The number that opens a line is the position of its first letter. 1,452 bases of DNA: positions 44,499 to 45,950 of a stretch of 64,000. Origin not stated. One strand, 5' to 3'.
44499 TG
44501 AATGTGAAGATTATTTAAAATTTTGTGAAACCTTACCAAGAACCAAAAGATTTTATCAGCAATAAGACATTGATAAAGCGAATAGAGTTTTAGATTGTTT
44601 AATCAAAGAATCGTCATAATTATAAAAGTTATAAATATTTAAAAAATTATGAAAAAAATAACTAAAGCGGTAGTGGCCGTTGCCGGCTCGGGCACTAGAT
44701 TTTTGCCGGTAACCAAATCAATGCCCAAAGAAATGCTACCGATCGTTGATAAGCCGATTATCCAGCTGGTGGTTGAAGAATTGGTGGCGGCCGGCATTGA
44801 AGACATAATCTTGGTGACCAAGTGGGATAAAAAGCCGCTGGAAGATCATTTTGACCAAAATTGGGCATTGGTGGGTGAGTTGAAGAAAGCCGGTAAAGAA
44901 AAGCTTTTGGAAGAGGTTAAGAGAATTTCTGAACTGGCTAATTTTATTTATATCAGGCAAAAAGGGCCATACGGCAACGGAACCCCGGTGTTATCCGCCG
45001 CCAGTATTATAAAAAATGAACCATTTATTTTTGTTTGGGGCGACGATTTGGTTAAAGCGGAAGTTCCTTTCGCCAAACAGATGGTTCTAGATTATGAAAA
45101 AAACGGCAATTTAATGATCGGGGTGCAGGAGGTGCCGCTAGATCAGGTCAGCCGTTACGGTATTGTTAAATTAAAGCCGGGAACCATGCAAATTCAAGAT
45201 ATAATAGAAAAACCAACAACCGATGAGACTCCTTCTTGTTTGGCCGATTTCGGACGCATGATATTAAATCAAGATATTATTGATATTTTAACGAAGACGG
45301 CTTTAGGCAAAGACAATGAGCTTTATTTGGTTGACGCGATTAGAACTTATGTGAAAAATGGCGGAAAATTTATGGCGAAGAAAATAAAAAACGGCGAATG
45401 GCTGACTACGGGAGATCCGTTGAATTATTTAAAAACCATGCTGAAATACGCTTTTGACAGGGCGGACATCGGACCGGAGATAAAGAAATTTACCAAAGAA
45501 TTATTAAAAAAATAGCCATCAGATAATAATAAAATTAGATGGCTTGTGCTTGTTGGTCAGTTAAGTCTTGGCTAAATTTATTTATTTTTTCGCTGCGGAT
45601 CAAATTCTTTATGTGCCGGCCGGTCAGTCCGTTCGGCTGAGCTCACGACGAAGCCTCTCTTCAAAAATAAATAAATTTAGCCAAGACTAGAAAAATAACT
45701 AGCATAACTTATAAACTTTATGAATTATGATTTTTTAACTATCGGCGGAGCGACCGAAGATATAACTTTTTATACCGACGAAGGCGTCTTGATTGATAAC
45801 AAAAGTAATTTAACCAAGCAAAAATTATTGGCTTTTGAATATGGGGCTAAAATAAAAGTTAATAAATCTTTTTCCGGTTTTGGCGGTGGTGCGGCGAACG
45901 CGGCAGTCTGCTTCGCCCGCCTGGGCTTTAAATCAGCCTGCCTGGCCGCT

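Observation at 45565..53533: Two copies of an element with a conserved ~70-nt core closed by long stems of different sequence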

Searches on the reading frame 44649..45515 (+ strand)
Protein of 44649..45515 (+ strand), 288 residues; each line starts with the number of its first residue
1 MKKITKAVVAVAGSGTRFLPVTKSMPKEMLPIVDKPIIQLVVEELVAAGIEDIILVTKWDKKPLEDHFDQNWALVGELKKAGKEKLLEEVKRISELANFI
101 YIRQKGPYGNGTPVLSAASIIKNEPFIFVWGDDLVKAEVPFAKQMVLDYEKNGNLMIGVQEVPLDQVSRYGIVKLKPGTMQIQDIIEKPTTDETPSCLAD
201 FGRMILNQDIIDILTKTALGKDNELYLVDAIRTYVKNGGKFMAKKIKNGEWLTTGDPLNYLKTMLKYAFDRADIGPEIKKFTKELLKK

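Call 12: search_protein_families(library=pfam, proteins=[window:44649-45515:+])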
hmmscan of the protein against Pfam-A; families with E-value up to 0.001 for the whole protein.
window:44649-45515:+ (288 aa): 2 families
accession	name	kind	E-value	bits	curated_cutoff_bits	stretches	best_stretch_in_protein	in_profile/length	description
PF00483.29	NTP_transferase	-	4.7e-29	102.1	21.2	1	6-267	1-242/245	Nucleotidyl transferase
PF12804.13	NTP_transf_3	-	0.00011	22.9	27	1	7-62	1-51/160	MobA-like NTP transferase domain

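Call 120: search_protein_families(library=ncbifam, proteins=[window:44649-45515:+], max_evalue=0.00001)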
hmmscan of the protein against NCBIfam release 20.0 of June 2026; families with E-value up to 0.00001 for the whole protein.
window:44649-45515:+ (288 aa): 23 families
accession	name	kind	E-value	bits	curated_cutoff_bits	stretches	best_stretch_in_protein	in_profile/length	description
TIGR01099.1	galU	equivalog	3.2e-80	269.5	326.8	1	4-263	1-261/261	UTP--glucose-1-phosphate uridylyltransferase GalU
NF009928.0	PRK13389.1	equivalog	2.1e-52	178.2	548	1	2-286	6-298/302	UTP--glucose-1-phosphate uridylyltransferase GalU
NF007516.0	PRK10122.1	equivalog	6e-44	150.4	534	1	5-287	4-296/297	UTP--glucose-1-phosphate uridylyltransferase GalF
TIGR01105.1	galF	equivalog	8.2e-40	136.8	659.2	1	5-287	4-296/297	GalU regulator GalF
TIGR03992.1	Arch_glmU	subfamily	2.4e-33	115.6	292.1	1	6-264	2-224/393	bifunctional sugar-1-phosphate nucleotidylyltransferase/acetyltransferase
TIGR01208.1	rmlA_long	equivalog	1.9e-28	99.4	320.25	1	6-263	1-230/353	glucose-1-phosphate thymidylyltransferase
NF041313.1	UDPGP_AglF_Halo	equivalog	1.1e-24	87.1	400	2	6-73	2-69/234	UTP--glucose-1-phosphate uridylyltransferase AglF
NF041173.1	Sug_nt_acttase_Thmprot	equivalog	6.8e-21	74.7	600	1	6-262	2-222/405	bifunctional sugar-1-phosphate nucleotidylyltransferase/acetyltransferase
TIGR01207.1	rmlA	equivalog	1.1e-16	60.8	360.65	1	6-255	1-224/286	glucose-1-phosphate thymidylyltransferase RfbA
NF012024.0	PRK15480.1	equivalog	2.6e-14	53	588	1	3-256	2-229/292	glucose-1-phosphate thymidylyltransferase RfbA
NF045761.1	NAMPUrTaseMurU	equivalog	6.9e-13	49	250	1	6-68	2-64/226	N-acetylmuramate alpha-1-phosphate uridylyltransferase MurU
NF052502.1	man1P_GTase_Rv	exception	1.1e-12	47.5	440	1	6-82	2-78/352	mannose-1-phosphate guanylyltransferase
TIGR02091.1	glgC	equivalog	3.4e-12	46.1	424.9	1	7-211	3-203/364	glucose-1-phosphate adenylyltransferase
NF049965.1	GlMnHpPGnyltfHddC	equivalog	7.7e-11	42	300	1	6-75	2-71/221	D-glycero-D-manno-heptose 1-phosphate guanosyltransferase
NF002023.0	PRK00844.1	subfamily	7.7e-11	41.4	458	1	7-216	9-214/408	glucose-1-phosphate adenylyltransferase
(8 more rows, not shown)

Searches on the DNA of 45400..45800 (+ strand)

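Call 11: search_rna_families(source=window, start=45400, end=45800, threshold=evalue, max_evalue=10)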
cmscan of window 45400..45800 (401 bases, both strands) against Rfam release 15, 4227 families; matches with E-value up to 10: 12.
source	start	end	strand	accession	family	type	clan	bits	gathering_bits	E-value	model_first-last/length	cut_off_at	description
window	45563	45689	+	RF04205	MIR2606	Gene; miRNA;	-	32.1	139.7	0.0047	1-165/165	no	MIR2606 microRNA precursor family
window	45550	45706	+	RF04150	MIR2655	Gene; miRNA;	-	24.4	122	0.097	1-267/267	no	MIR2655 microRNA precursor family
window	45545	45707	+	RF04174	MIR4208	Gene; miRNA;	-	23.2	140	0.28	1-191/191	no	MIR4208 microRNA precursor family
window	45559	45735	+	RF02815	Lig_thermometer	Cis-reg; thermoregulator;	-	20.9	51.5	0.95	1-205/205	no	Lig 5' UTR thermometer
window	45425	45475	+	RF01207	snR73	Gene; snRNA; snoRNA; CD-box;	CL00056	18.4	37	0.95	52-103/103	no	Small nucleolar RNA snR73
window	45519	45551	-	RF01223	snR13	Gene; snRNA; snoRNA; CD-box;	CL00045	16.8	47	2.6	90-122/124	no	Small nucleolar RNA snR13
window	45568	45682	-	RF04127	MIR8007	Gene; miRNA;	-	16.2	195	1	1-226/226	no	MIR8007 microRNA precursor family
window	45477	45588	+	RF03940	MIR9563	Gene; miRNA;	-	14.4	90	7.5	1-127/127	no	MIR9563 microRNA precursor family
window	45508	45702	-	RF02863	sRNA_2410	Gene; sRNA;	-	13.8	61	8.4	1-196/196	no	Enterococcus sRNA 2410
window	45460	45634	+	RF04128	MIR8562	Gene; miRNA;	-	13.6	211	4.5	1-242/242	no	MIR8562 microRNA precursor family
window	45560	45649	-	RF00292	snoTBR5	Gene; snRNA; snoRNA; CD-box;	-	12.2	44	4.8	1-94/94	no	Small nucleolar RNA TBR5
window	45497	45586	-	RF00645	MIR169_2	Gene; miRNA;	CL00098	11.6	50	8.9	1-118/118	no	MIR169_2 microRNA precursor family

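Call 43: search_dna_similar(query=window:45627-45657:+, collection=plasmids, mode=distant, max_evalue=10, max_rows=30)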
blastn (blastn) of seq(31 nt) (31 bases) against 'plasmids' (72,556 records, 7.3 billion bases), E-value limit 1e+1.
Records with a match: 13; places in all: 14; records where one place covers at least 80% of the query: 2.
Best place of each record, by identity: >=99% 5; 95-99% 2; 90-95% 5; 80-90% 1.
By first word of the organism name: Sphingobium 3; Synechocystis 2; Kovacikia 1; Brasilonema 1; Ensifer 1; Pseudonocardia 1; Streptomyces 1; Methylocystis 1; Chitinibacter 1; Collinsella 1.
By predicted mobility (MOB-suite, as given by PLSDB): non-mobilizable 11; conjugative 1; mobilizable 1.
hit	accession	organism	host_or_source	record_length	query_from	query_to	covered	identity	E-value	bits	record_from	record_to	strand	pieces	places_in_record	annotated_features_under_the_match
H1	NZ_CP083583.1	Kovacikia minuta CCNUW1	cell culture,fresh water lake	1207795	2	29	90%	90.0%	5e-2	39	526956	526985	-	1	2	record has no annotation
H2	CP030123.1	Brasilonema octagenarum UFV-E1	Eucalyptus grandis,mixed culture,leaves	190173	2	29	90%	89.7%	6e-1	37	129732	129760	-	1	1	none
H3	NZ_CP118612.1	Ensifer adhaerens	Pure isolate,Rhizosphere of Cyperus ...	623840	4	27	77%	92.0%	2e+0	34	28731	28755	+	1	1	amino acid ABC transporter permease/ATP-binding protein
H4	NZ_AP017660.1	Sphingobium cloacae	-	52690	5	26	71%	90.9%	7e+0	32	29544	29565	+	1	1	hydroxyquinol 1,2-dioxygenase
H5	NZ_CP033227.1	Sphingobium yanoikuyae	Mixed culture,wastewater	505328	5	26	71%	90.9%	7e+0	32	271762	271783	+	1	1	hydroxyquinol 1,2-dioxygenase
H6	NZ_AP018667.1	Sphingobium amiense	-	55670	5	26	71%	90.9%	7e+0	32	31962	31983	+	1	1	hydroxyquinol 1,2-dioxygenase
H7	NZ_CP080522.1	Pseudonocardia sp. DSM 110487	cell culture,Sand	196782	7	26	65%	95.0%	7e+0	33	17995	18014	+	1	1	hypothetical protein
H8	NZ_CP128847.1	Streptomyces flavofungini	pure culture,Pear garden topsoil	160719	8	27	65%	95.0%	7e+0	33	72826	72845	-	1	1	none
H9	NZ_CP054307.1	Synechocystis sp. PCC 7338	cell culture,Tidal pool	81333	3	20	58%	100.0%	2e+0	34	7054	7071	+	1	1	none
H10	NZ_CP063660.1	Synechocystis sp. PCC 7339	cell culture,Tidal pool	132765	3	20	58%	100.0%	2e+0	34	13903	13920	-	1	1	none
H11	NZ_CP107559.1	Methylocystis sp. MJC1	whole organism,Alpine Peat Bogs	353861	15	31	55%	100.0%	7e+0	32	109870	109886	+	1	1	glycosyltransferase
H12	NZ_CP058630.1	Chitinibacter bivalviorum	Anodonta arcaeformis,Mono-bacterial ...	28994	7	23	55%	100.0%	7e+0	32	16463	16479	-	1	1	AI-2E family transporter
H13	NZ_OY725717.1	Collinsella aerofaciens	-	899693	12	28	55%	100.0%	7e+0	32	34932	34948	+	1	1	hflX: GTPase HflX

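Call 44: search_dna_similar(query=window:45627-45657:+, collection=phages, mode=distant, max_evalue=10, max_rows=30)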
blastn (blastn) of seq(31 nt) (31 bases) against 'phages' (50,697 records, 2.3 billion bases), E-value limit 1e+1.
Records with a match: 58; places in all: 58; records where one place covers at least 80% of the query: 2.
Best place of each record, by identity: >=99% 37; 90-95% 17; 80-90% 4.
By first word of the organism name: Pseudomonas 35; Gordonia 7; Microcystis 6; Mycobacterium 4; Acinetobacter 2; Caudoviricetes 1; Bacteriophage 1; uncultured 1; Stenotrophomonas 1.
By host as written in the record: Pseudomonas aeruginosa 14; - 9; Pseudomonas sp. 5; Microcystis aeruginosa FACHB524 4; Pseudomonas aeruginosa PAK 4; Gordonia terrae 3612 3; Pseudomonas aeruginosa CHA 3; Microcystis aeruginosa 2; and 11 more.
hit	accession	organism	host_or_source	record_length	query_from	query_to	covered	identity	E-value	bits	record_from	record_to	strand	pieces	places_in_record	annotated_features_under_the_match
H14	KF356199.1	Microcystis phage MaMV-DC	Microcystis aeruginosa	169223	3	29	87%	85.7%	1e+1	30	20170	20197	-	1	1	none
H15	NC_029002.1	Microcystis phage MaMV-DC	Microcystis aeruginosa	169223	3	29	87%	85.7%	1e+1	30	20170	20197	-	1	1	none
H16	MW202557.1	Caudoviricetes sp.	Manatee Spring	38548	7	30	77%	87.5%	1e+1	31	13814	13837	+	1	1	hypothetical protein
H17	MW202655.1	Bacteriophage sp.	Manatee Spring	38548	7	30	77%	87.5%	1e+1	31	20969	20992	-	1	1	hypothetical protein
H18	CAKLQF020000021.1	Acinetobacter phage MD-2021a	not known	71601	5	26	71%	90.9%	3e+0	32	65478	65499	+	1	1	ophA1_2: vanillate O-demethylase oxidoreductase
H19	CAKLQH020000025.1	Acinetobacter phage MD-2021a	not known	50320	5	26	71%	90.9%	3e+0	32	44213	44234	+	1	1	ophA1_1: vanillate O-demethylase oxidoreductase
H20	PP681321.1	Microcystis phage MaMV-CH01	Microcystis aeruginosa FACHB524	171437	3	21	61%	94.7%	1e+1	31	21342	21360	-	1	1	none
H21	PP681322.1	Microcystis phage MaMV-CH02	Microcystis aeruginosa FACHB524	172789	3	21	61%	94.7%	1e+1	31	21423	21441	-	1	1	none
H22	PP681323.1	Microcystis phage MaMV-DL01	Microcystis aeruginosa FACHB524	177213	3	21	61%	94.7%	1e+1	31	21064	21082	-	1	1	none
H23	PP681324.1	Microcystis phage MaMV-DL02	Microcystis aeruginosa FACHB524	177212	3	21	61%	94.7%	1e+1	31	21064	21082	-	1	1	none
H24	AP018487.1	Mycobacterium phage HC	-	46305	3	21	61%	94.7%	1e+1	31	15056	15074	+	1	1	putative minor tail protein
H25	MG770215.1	Gordonia phage Troje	Gordonia terrea 3612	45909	10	28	61%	94.7%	1e+1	31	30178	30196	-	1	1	hypothetical protein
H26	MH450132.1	Gordonia phage SketchMex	Gordonia terrae 3612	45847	10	28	61%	94.7%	1e+1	31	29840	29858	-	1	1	41: Cas4 family exonuclease | 42: hypothetical protein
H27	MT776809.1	Gordonia phage Buttrmlkdreams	Gordonia terrae CAG3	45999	10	28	61%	94.7%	1e+1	31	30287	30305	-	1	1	44: hypothetical protein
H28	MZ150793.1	Gordonia phage MScarn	Gordonia terrae 3612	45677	10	28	61%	94.7%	1e+1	31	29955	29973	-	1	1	46: hypothetical protein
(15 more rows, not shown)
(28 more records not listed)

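Call 45: get_annotated_region(hit=H1, flank=300)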
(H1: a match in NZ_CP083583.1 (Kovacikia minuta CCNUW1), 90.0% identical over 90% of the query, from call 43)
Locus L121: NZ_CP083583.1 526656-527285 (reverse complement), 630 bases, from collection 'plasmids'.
description: Kovacikia minuta CCNUW1 strain CCNU0001 plasmid pA, complete sequence
organism: Kovacikia minuta CCNUW1 (NCBI taxid 2653194)
taxonomy: Bacteria; Cyanobacteriota; Cyanophyceae; Leptolyngbyales; Leptolyngbyaceae; Kovacikia; Kovacikia minuta; Kovacikia minuta CCNUW1
host: -; source: cell culture,fresh water lake; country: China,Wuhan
typing (MOB-suite, as given by PLSDB): non-mobilizable
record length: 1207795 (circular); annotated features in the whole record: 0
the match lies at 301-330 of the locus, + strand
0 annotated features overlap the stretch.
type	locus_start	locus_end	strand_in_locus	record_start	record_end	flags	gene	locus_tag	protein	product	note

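Call 46: get_annotated_region(hit=H14, flank=600)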
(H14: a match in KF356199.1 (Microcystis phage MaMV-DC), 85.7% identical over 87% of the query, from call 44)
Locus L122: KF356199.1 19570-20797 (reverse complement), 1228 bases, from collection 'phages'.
description: Microcystis phage MaMV-DC, complete genome.
organism: Microcystis phage MaMV-DC (NCBI taxid 1357715)
taxonomy: Viruses; Duplodnaviria; Heunggongvirae; Uroviricota; Caudoviricetes; Fukuivirus; Fukuivirus MVDC
host: Microcystis aeruginosa; source: -; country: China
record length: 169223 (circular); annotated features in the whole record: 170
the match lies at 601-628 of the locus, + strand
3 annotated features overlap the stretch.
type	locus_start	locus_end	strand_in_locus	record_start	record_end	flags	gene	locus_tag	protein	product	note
CDS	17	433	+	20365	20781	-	-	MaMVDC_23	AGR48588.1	hypothetical protein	ORF23L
CDS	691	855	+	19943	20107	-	-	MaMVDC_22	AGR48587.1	hypothetical protein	ORF22L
CDS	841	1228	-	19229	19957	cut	-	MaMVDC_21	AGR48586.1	hypothetical protein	ORF21R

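Call 114: get_annotated_region(hit=H2, flank=120)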
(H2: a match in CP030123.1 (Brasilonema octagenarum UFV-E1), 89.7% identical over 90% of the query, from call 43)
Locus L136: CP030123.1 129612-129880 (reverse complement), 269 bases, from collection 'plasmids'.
description: Brasilonema octagenarum UFV-E1 plasmid pBOCT2, complete sequence
organism: Brasilonema octagenarum UFV-E1 (NCBI taxid 417106)
taxonomy: Bacteria; Cyanobacteriota; Cyanophyceae; Nostocales; Scytonemataceae; Brasilonema; Brasilonema octagenarum; Brasilonema octagenarum UFV-E1
host: -; source: Eucalyptus grandis,mixed culture,leaves; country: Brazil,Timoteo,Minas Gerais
typing (MOB-suite, as given by PLSDB): non-mobilizable; mating-pair formation MPF_T
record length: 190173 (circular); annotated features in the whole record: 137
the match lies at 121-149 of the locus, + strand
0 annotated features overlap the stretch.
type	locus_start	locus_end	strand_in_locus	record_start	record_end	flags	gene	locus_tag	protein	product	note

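Call 115: get_annotated_region(hit=H9, flank=120)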
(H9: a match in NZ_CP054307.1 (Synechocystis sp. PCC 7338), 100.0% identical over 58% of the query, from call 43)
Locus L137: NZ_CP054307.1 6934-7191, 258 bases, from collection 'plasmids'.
description: Synechocystis sp. PCC 7338 plasmid pSyn7338-1, complete sequence
organism: Synechocystis sp. PCC 7338 (NCBI taxid 2732530)
taxonomy: Bacteria; Cyanobacteriota; Cyanophyceae; Synechococcales; Merismopediaceae; Synechocystis; Synechocystis sp. PCC 7338
host: -; source: cell culture,Tidal pool; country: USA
typing (MOB-suite, as given by PLSDB): non-mobilizable
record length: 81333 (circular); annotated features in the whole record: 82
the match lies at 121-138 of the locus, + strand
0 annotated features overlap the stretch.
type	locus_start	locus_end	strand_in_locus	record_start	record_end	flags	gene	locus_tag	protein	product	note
